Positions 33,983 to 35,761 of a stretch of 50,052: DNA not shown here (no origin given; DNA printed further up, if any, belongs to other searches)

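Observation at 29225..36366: Hyf/Hyc-type complex-I-like operon whose catalytic subunit has lost the [NiFe] site (Ehr-like complex of unknown function)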

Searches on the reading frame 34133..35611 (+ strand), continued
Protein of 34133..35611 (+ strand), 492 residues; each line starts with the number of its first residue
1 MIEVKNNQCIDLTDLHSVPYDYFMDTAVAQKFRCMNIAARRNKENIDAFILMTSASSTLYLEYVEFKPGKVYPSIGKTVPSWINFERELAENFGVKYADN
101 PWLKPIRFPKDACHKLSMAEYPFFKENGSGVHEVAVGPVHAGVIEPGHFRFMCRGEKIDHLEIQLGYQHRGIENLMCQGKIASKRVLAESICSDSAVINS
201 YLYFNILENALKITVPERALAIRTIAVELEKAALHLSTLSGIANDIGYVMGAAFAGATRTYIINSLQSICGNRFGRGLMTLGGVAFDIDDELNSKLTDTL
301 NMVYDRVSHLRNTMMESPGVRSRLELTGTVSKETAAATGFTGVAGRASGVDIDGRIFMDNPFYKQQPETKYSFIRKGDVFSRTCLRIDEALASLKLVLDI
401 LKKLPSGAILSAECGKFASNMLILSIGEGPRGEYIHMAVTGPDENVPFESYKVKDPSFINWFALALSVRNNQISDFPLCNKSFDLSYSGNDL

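Call 22: find_encoding_contigs(protein=P0031, flank=10000, max_places=1)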
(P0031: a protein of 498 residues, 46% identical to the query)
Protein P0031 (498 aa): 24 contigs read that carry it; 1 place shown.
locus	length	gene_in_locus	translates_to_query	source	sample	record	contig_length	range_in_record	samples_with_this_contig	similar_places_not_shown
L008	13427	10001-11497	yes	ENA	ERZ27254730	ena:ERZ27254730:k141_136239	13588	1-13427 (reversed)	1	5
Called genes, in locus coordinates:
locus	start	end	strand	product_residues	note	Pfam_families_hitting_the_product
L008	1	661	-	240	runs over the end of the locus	PF02498:Bro-N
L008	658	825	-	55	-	-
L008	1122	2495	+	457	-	PF01938:TRAM, PF05958:tRNA_U5-meth_tr, PF13649:Methyltransf_25 (weak), PF13847:Methyltransf_31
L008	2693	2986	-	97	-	-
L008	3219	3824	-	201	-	PF13505:OMP_b-brl, PF13568:OMP_b-brl_2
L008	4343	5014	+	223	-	PF12728:HTH_17, PF00359:PTS_EIIA_2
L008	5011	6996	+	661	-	PF00662:Proton_antipo_N (weak), PF00361:Proton_antipo_M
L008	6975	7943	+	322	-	PF00146:NADHdh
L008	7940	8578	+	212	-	-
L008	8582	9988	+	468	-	PF00361:Proton_antipo_M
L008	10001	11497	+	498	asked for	PF00329:Complex1_30kDa (weak), PF00346:Complex1_49kDa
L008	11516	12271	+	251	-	PF12838:Fer4_7 (faint), PF14697:Fer4_21 (faint), PF00037:Fer4 (faint), PF12837:Fer4_6 (faint), PF13484:Fer4_16 (faint), PF01058:Oxidored_q6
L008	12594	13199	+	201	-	PF00440:TetR_N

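Call 23: find_encoding_contigs(protein=P0074, flank=10000, max_places=1)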
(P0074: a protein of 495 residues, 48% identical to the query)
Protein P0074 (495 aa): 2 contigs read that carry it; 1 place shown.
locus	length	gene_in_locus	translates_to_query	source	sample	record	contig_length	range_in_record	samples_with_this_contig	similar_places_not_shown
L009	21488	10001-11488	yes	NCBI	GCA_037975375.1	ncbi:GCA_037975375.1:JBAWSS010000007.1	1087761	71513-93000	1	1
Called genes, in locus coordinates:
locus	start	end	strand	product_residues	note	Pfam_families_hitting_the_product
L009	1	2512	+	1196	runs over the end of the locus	PF01855:POR_N, PF17147:PFOR_II, PF01558:POR, PF10371:EKR, PF00037:Fer4 (weak), PF12838:Fer4_7, PF13237:Fer4_10, PF02775:TPP_enzyme_C, +6 more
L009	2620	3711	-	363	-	PF18911:PKD_4, PF00801:PKD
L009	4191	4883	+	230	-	PF12728:HTH_17, PF00359:PTS_EIIA_2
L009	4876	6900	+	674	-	PF00361:Proton_antipo_M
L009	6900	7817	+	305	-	PF00146:NADHdh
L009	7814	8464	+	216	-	-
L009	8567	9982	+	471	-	PF00361:Proton_antipo_M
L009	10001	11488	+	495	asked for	PF00346:Complex1_49kDa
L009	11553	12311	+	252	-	PF13183:Fer4_8 (faint), PF00037:Fer4 (faint), PF13237:Fer4_10 (weak), PF12838:Fer4_7 (weak), PF13187:Fer4_9 (weak), PF01058:Oxidored_q6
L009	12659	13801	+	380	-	PF26550:Tricorn_2nd, PF26549:Tricorn_N (weak), PF07676:PD40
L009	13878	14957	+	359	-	PF00248:Aldo_ket_red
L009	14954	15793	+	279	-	PF00561:Abhydrolase_1, PF12146:Hydrolase_4, PF12697:Abhydrolase_6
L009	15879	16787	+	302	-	PF01261:AP_endonuc_2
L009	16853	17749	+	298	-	PF01261:AP_endonuc_2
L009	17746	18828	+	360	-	PF00248:Aldo_ket_red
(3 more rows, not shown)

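Call 24: find_encoding_contigs(protein=P0017, flank=10000, max_places=1)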
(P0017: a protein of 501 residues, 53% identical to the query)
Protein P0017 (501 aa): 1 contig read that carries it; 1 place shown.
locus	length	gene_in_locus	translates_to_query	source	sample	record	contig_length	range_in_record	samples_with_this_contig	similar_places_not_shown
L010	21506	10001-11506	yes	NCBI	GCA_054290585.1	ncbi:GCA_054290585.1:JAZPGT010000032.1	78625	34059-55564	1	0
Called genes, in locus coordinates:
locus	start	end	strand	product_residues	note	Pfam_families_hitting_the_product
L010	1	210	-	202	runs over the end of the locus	-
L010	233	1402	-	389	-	PF01476:LysM, PF23446:LysM1_NFP_LYK (faint), PF23473:LysM3_LYK4_5 (faint), PF01476:LysM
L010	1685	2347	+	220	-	PF04011:LemA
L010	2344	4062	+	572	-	-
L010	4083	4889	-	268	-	-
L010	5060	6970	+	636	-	PF00361:Proton_antipo_M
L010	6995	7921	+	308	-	PF00146:NADHdh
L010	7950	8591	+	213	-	-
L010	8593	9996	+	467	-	PF00361:Proton_antipo_M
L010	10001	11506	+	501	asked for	PF00346:Complex1_49kDa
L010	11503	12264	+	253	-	PF12838:Fer4_7 (faint), PF00037:Fer4 (faint), PF12837:Fer4_6 (faint), PF13237:Fer4_10 (faint), PF13484:Fer4_16 (faint), PF01058:Oxidored_q6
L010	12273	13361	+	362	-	PF13439:Glyco_transf_4, PF13477:Glyco_trans_4_2, PF13579:Glyco_trans_4_4 (weak), PF00534:Glycos_transf_1, PF13692:Glyco_trans_1_4, PF20706:GT4-conflict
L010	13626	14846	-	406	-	PF00162:PGK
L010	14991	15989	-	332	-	PF00044:Gp_dh_N, PF02800:Gp_dh_C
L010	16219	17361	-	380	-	PF13679:Methyltransf_32, PF13847:Methyltransf_31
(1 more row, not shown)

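Call 25: find_encoding_contigs(protein=P0034, flank=10000, max_places=1)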
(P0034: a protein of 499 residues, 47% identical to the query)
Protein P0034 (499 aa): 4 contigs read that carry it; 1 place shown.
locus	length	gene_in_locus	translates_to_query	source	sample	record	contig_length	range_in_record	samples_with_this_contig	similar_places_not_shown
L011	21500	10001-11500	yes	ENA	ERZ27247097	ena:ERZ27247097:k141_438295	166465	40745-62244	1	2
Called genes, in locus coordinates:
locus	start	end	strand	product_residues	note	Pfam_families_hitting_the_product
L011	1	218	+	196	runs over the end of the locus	-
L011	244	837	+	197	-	-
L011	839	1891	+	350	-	PF04055:Radical_SAM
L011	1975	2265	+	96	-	-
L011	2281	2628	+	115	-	-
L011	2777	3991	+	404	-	PF04055:Radical_SAM, PF13186:SPASM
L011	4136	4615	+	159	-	PF19098:DUF5785 (weak), PF11387:DUF2795 (weak), PF19102:DUF5789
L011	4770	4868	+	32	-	-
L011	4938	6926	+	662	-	PF00361:Proton_antipo_M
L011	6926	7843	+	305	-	PF00146:NADHdh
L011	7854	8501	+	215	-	-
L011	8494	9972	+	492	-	PF00361:Proton_antipo_M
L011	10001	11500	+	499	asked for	PF00329:Complex1_30kDa (weak), PF00346:Complex1_49kDa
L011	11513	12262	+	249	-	PF13183:Fer4_8 (faint), PF12838:Fer4_7 (faint), PF13187:Fer4_9 (faint), PF00037:Fer4 (weak), PF12797:Fer4_2 (faint), PF13237:Fer4_10 (weak), PF00037:Fer4 (weak), PF01058:Oxidored_q6, +2 more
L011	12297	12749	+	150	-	-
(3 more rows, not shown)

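Call 32: search_protein_representatives(protein=window:34133-35611:+)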
Query: 492 residues. Proteins with E-value up to 0.001 (for the whole library): 4537; up to 1e-10: 2369; up to 1e-30: 428. The best 150 are listed.
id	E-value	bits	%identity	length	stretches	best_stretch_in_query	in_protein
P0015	1.4e-160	551.8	53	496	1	1-492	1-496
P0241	4.4e-117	408.4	43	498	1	5-492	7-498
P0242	6.6e-112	391.4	44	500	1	3-492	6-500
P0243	7.8e-109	381.2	41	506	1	2-492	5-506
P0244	7.5e-104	364.8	43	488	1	4-492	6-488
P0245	1.5e-102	360.5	43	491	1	56-492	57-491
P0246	2.1e-101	356.7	46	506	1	72-492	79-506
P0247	1.9e-100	353.6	45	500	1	57-492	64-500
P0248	1.4e-99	350.7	43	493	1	35-492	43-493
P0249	1.7e-97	343.8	43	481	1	2-492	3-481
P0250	3.5e-97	342.8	42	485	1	43-492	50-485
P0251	4.2e-96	339.3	44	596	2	178-492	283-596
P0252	3.3e-95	336.3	40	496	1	16-492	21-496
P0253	1.2e-94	334.4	44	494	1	52-492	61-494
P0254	1.3e-94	334.3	45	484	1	66-492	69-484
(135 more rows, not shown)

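Call 57: predict_structure(alignment_id=A1)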
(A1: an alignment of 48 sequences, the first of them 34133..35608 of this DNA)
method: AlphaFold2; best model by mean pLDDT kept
length: 492 residues; sequences in the alignment: 48
mean_pLDDT: 82.6   pTM: 0.87
mean pLDDT of the five models: 82.6, 82.5, 81.2, 80.9, 81.0
residues with pLDDT >= 90: 248; 70-90: 136; 50-70: 72; < 50: 36
segments of 3 or more residues with pLDDT < 50: 122-125, 137-146, 471-483, 485-492
pLDDT, mean of each block of 10 residues (from residue 1): 94 95 96 94 93 94 95 93 88 88 60 65 52 48 48 57 57 87 84 79 95 96 97 91 83 93 95 88 96 98 97 91 81 84 86 88 75 82 92 97 96 91 94 93 92 81 58 42 40 26
secondary structure, 60 per line:
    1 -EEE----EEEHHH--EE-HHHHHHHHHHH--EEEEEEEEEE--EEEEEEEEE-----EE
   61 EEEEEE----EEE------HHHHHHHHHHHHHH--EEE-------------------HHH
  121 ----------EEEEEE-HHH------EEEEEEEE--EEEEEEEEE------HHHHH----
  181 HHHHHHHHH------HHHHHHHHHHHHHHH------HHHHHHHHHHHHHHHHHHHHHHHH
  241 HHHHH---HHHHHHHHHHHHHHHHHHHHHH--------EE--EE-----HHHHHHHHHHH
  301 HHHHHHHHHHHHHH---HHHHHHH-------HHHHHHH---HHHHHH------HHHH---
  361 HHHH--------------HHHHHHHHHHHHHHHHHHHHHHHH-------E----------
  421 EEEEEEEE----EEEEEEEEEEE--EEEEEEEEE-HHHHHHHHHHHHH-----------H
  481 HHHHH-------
elements in order: E2-4 E9-11 H20-30 E33-42 E45-53 E59-66 E71-73 H80-93 E96-98 E131-136 E147-154 E157-165 H172-176 H181-189 H196-210 H217-245 H249-270 H290-314 H318-324 H332-338 H342-347 H354-357 H361-364 H379-402 E421-428 E433-443 E446-454 H456-468 H480-485

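Call 60: fold_search(model_id=the predicted structure, library=pdb)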
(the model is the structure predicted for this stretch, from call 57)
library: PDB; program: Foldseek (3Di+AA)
matches with E <= 10: 893; with E <= 0.001: 222
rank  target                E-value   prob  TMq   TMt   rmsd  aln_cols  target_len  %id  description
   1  7z0s_E                4.2e-24  1.00  0.82  0.76   3.9       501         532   24  Structure of the Escherichia coli formate hydrogenlyase complex (anaerobic preparation, without formate dehydrogenase  (released 2022-09-28)
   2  7z84_C                6.7e-21  1.00  0.75  0.64   4.4       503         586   19  Complex I from E. coli, DDM/LMNG-purified, under Turnover at pH 8, Open-ready state (released 2022-09-21)
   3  7z7r_C                1.1e-20  1.00  0.75  0.64   4.5       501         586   20  Complex I from E. coli, LMNG-purified, Apo, Open-ready state (released 2022-09-21)
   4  7p63_C                1.4e-20  1.00  0.75  0.63   4.5       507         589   19  Complex I from E. coli, DDM/LMNG-purified, under Turnover at pH 6, Closed state (released 2022-09-21)
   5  7p7j_C                1.9e-20  1.00  0.74  0.63   6.4       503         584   18  Complex I from E. coli, DDM/LMNG-purified, with DQ, Open state (released 2022-09-21)
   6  7p7l_C                2.7e-20  1.00  0.74  0.63   6.2       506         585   18  Complex I from E. coli, DDM/LMNG-purified, with NADH and FMN, Open state (released 2022-09-21)
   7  7z7t_C                7.4e-20  1.00  0.75  0.63   6.1       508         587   18  Complex I from E. coli, LMNG-purified, under Turnover at pH 6, Open state (released 2022-09-21)
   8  7p64_C                2.2e-19  1.00  0.74  0.63   6.0       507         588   19  Complex I from E. coli, DDM/LMNG-purified, under Turnover at pH 6, Open state (released 2022-09-21)
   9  7nyr_D                3.6e-19  1.00  0.77  0.66   5.1       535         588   18  Respiratory complex I from Escherichia coli - conformation 1 (released 2021-08-25)
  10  7z7v_C                6.7e-19  1.00  0.74  0.63   5.8       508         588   18  Complex I from E. coli, LMNG-purified, under Turnover at pH 6, Open-ready state (released 2022-09-21)
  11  7p62_C                8.9e-19  1.00  0.71  0.62   7.6       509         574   18  Complex I from E. coli, DDM-purified, Apo, Resting state (released 2022-09-21)
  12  7zci_C                1.1e-18  1.00  0.77  0.67   4.7       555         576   16  Complex I from E. coli, LMNG-purified, under Turnover at pH 6, Resting state (released 2022-09-21)
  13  9q8i_C                1.4e-18  1.00  0.79  0.67   4.2       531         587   19  Cryo-EM structure of E. coli complex I variant V96P/N142M (NuoE) (released 2025-11-05)
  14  7p7k_C                1.4e-18  1.00  0.72  0.63   5.9       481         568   18  Complex I from E. coli, DDM/LMNG-purified, with DQ, Resting state (released 2022-09-21)
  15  7awt_D                1.4e-18  1.00  0.76  0.64   5.4       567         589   18  E. coli NADH quinone oxidoreductase hydrophilic arm (released 2021-09-15)
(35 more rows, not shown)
